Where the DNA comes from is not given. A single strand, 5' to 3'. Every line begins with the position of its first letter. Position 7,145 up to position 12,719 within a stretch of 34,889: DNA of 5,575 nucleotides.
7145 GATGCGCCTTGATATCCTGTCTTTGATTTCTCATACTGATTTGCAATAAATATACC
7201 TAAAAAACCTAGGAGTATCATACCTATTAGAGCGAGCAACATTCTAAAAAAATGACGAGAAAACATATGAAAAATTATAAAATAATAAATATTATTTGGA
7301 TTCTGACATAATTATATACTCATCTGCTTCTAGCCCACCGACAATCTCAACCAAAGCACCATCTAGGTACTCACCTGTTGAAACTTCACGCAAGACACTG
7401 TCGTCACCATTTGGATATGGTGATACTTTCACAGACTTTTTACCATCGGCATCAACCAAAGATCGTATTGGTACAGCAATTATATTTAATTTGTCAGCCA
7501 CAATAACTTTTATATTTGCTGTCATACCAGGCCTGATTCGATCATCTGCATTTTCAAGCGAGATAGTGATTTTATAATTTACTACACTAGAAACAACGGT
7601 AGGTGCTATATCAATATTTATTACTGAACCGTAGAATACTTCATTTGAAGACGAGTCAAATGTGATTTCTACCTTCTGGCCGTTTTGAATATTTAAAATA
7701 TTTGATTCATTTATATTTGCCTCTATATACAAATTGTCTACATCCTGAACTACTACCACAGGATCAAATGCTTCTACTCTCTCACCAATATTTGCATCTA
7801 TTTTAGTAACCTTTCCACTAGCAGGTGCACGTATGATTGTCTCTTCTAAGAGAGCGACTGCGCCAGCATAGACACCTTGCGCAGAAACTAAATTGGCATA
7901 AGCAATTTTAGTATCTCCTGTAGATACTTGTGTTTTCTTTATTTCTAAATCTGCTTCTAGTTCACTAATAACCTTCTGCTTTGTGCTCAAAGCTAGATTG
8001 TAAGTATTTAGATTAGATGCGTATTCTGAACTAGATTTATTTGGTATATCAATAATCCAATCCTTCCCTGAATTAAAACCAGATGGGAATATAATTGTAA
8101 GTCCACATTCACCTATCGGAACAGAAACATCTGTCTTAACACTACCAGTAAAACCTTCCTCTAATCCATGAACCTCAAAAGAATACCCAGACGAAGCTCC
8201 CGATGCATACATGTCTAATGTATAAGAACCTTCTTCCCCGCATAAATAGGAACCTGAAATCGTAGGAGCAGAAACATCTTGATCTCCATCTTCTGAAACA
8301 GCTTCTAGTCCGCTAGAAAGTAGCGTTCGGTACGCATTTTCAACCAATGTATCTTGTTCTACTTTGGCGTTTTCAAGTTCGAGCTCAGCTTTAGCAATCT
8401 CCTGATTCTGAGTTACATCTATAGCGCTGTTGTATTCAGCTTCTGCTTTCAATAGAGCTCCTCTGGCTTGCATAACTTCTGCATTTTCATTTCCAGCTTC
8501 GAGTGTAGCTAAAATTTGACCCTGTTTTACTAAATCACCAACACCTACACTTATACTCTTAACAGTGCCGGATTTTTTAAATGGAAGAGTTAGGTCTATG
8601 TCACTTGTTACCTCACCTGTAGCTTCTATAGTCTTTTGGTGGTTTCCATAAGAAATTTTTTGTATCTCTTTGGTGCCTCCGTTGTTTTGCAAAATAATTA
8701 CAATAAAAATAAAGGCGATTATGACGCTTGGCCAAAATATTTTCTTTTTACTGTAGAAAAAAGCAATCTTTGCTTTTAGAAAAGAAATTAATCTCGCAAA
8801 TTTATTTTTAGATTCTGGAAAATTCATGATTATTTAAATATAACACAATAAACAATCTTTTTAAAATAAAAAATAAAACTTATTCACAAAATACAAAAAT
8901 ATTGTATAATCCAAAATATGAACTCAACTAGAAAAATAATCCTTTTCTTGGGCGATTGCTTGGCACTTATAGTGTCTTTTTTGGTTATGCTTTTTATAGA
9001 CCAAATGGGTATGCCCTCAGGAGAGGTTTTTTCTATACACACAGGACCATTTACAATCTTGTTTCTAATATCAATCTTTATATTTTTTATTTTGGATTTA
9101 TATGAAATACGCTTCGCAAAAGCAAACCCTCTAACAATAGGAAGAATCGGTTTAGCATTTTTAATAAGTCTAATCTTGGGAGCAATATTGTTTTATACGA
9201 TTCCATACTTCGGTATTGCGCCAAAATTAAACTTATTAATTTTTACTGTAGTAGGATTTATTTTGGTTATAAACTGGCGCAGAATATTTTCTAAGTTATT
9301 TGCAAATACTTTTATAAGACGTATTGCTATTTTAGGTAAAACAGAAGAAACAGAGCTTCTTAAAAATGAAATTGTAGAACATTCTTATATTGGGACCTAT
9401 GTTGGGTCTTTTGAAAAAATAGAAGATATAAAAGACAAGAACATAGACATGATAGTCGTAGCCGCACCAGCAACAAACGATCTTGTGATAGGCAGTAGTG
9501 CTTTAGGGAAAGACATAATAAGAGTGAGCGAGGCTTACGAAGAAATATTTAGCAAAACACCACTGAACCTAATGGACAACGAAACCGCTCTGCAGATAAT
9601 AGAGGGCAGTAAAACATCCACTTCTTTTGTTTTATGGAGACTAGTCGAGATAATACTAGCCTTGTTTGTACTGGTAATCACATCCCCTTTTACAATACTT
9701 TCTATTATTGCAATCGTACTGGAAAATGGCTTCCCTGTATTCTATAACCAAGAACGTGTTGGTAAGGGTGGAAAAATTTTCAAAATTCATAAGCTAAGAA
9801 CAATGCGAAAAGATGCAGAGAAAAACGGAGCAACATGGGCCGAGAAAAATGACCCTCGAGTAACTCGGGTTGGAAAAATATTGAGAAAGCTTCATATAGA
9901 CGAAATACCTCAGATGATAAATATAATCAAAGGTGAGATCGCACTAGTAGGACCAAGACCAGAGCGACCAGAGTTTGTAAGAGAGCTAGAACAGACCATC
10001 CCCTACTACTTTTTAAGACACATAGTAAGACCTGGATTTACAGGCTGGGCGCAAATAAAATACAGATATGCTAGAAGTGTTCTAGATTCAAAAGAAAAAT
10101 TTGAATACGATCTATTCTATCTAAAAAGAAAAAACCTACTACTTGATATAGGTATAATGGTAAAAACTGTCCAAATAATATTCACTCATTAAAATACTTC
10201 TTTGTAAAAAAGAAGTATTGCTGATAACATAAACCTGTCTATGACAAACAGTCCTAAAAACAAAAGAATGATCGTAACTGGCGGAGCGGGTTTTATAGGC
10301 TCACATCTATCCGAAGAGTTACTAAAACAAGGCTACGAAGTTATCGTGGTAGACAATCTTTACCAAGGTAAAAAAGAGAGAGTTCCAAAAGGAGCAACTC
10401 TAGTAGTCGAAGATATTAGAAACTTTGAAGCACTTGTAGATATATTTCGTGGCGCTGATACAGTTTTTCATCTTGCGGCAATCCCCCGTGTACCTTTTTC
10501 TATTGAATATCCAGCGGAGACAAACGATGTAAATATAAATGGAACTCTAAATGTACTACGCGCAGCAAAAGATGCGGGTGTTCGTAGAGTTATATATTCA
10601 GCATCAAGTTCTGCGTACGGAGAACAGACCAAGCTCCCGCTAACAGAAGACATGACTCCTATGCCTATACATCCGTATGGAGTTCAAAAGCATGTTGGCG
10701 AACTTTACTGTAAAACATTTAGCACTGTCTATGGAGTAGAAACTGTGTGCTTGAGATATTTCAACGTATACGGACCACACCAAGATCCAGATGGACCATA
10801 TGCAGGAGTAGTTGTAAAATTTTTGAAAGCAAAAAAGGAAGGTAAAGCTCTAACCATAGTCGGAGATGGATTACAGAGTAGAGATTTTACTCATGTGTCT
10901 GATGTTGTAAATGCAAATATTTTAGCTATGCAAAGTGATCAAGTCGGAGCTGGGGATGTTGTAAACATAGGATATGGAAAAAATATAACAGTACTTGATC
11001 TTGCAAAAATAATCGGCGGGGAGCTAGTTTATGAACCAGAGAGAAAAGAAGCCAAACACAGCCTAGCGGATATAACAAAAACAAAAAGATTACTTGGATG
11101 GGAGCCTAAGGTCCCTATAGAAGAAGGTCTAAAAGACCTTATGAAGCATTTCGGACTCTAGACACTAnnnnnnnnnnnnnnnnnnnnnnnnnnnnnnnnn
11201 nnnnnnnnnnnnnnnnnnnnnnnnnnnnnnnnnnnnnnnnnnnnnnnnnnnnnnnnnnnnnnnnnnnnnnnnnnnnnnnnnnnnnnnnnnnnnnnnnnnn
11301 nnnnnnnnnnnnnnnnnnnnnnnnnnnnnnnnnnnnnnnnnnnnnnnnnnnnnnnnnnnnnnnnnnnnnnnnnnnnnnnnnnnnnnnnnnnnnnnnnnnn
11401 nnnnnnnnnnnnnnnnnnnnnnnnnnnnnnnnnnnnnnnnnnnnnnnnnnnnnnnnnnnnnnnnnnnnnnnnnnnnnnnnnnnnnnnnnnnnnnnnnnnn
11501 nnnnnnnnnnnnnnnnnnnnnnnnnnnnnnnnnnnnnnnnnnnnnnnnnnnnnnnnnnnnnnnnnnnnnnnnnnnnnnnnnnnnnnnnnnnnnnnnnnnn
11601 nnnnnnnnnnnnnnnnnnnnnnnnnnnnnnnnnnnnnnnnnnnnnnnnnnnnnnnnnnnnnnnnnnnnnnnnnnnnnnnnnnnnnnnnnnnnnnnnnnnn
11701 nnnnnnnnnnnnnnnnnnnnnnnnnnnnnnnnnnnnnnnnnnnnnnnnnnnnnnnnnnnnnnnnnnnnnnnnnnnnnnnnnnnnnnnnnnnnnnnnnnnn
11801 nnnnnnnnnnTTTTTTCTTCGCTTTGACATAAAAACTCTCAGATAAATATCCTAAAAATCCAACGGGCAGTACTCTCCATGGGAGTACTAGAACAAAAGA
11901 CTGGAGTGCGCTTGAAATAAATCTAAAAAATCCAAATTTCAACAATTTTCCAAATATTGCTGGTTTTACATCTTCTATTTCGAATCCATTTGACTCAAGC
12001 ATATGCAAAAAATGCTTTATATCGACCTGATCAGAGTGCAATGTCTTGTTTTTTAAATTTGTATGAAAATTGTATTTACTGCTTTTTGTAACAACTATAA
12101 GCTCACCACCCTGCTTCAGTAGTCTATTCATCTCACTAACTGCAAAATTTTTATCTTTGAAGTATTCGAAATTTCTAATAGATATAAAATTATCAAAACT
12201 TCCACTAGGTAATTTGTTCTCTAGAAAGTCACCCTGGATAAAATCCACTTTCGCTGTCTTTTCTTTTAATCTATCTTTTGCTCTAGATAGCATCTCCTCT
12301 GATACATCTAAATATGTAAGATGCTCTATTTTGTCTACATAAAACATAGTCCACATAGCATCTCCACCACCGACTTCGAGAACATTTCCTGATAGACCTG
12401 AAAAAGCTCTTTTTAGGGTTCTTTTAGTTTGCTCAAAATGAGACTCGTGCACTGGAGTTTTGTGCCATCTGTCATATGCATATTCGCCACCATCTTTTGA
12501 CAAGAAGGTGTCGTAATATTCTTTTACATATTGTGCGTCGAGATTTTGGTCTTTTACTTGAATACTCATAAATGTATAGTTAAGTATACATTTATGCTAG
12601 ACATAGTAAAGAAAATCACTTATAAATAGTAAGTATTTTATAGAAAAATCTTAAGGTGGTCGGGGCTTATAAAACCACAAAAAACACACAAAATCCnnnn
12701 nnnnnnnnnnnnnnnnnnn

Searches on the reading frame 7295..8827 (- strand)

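Call 7: search_protein_families(library=pfam, proteins=[window:7295-8827:-], max_evalue=0.001)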
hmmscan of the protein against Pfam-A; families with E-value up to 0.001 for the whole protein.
window:7295-8827:- (511 aa): 6 families
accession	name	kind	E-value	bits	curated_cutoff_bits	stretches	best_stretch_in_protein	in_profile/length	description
PF16576.10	HlyD_D23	-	1.7e-20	73.7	30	1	328-437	107-214/214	Barrel-sandwich domain of CusB or HlyD membrane-fusion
PF13437.12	HlyD_3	-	3.9e-16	60.2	22.2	1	332-434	2-106/106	HlyD family secretion protein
PF00364.28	Biotin_lipoyl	-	5.1e-07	29.9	22.1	0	80-109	44-73/73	Biotin-requiring enzyme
PF13533.13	Biotin_lipoyl_2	-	1.6e-06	28.2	29.8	1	84-110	6-32/32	Biotin-lipoyl like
PF12700.13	HlyD_2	-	0.00019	20.8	25.1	1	348-466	249-357/416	HlyD family secretion protein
PF01551.29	Peptidase_M23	-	0.00082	20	28.7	0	327-387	11-64/96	Peptidase family M23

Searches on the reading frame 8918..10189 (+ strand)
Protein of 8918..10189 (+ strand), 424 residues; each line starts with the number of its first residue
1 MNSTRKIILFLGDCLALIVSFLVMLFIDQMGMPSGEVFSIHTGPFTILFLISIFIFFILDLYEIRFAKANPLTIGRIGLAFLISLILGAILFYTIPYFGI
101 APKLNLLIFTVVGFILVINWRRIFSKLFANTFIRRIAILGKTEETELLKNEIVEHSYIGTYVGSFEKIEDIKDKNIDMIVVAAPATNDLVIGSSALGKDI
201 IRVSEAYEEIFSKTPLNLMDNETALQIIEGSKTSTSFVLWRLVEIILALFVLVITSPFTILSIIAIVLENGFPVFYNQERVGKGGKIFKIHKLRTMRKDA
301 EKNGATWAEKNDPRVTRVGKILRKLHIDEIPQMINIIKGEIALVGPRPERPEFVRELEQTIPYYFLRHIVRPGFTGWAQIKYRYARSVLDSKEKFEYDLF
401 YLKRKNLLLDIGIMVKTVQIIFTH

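Call 7: search_protein_families(library=pfam, proteins=[window:8918-10189:+], max_evalue=0.001)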
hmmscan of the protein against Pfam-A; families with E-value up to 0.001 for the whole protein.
window:8918-10189:+ (424 aa): 1 family
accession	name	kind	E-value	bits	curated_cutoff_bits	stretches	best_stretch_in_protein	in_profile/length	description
PF02397.22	Bac_transf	-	5.1e-62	209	27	1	241-422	2-178/179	Bacterial sugar transferase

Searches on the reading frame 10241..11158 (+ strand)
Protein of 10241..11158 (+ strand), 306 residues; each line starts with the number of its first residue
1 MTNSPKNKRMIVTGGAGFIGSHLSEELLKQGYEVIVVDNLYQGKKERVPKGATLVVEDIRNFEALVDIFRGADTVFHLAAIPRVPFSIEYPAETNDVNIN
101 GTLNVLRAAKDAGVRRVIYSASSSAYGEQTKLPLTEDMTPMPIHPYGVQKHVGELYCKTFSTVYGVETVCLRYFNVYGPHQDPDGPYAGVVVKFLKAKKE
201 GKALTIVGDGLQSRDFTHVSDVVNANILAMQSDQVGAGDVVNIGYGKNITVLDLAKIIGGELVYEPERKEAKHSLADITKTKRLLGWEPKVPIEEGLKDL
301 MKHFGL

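Call 8: search_protein_families(library=pfam, proteins=[window:10241-11158:+], max_evalue=0.001)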
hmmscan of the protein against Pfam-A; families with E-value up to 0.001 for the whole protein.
window:10241-11158:+ (306 aa): 9 families
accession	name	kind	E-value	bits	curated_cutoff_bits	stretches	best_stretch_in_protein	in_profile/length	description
PF01370.27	Epimerase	-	5.8e-66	222.8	20.9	1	10-244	1-240/240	NAD dependent epimerase/dehydratase family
PF16363.11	GDP_Man_Dehyd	-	2.3e-55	188.8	27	1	11-299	1-331/332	GDP-mannose 4,6 dehydratase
PF01073.25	3Beta_HSD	-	2.3e-26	92.9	22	1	11-231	1-230/280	3-beta hydroxysteroid dehydrogenase/isomerase family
PF02719.21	Polysacc_synt_2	-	4e-20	72.6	20.2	1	11-267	2-252/293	Polysaccharide biosynthesis protein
PF04321.23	RmlD_sub_bind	-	9.2e-14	51.6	27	1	9-270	2-239/287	RmlD substrate binding domain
PF13460.12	NAD_binding_10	-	5e-13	49.8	27.2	1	14-131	1-107/184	NAD(P)H-binding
PF05368.20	NmrA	-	2e-11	44.5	27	1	7-122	2-107/298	NmrA-like family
PF07993.18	NAD_binding_4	-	3.1e-09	36.8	20.1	1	68-142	85-156/258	Male sterility protein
PF00106.31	adh_short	-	0.00054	19.9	26.6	0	8-72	1-71/195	short chain dehydrogenase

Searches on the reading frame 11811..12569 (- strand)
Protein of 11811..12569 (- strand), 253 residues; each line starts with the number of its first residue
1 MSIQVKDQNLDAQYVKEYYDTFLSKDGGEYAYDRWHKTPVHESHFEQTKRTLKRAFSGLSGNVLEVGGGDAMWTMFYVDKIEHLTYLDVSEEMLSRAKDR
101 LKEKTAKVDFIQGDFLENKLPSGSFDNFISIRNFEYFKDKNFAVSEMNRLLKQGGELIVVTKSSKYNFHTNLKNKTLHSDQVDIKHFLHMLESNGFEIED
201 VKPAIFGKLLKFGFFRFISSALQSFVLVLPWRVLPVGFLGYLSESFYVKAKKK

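Call 8: search_protein_families(library=pfam, proteins=[window:11811-12569:-], max_evalue=0.001)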
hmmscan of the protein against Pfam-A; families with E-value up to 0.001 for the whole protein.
window:11811-12569:- (253 aa): 8 families
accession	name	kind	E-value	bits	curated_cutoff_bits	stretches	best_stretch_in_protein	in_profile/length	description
PF13649.12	Methyltransf_25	-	1.2e-17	64.8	27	1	63-155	1-97/97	Methyltransferase domain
PF08241.18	Methyltransf_11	-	6.6e-17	62.4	21.2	1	64-159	1-95/95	Methyltransferase domain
PF08242.18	Methyltransf_12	-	4e-13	50.4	30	1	64-157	1-98/98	Methyltransferase domain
PF13847.12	Methyltransf_31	-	1.1e-12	48.3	27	1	62-195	6-145/145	Methyltransferase domain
PF01209.24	Ubie_methyltran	-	2.9e-12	46.9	20.1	1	58-166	46-158/233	ubiE/COQ5 methyltransferase family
PF13489.12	Methyltransf_23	-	7.2e-06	26.3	27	1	46-197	7-160/164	Methyltransferase domain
PF05175.20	MTS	-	0.00011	22.3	23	1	57-174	28-152/170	Methyltransferase small domain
PF10017.15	Methyltransf_33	-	0.00067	19.2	23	0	47-121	51-132/304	Histidine-specific methyltransferase, SAM-dependent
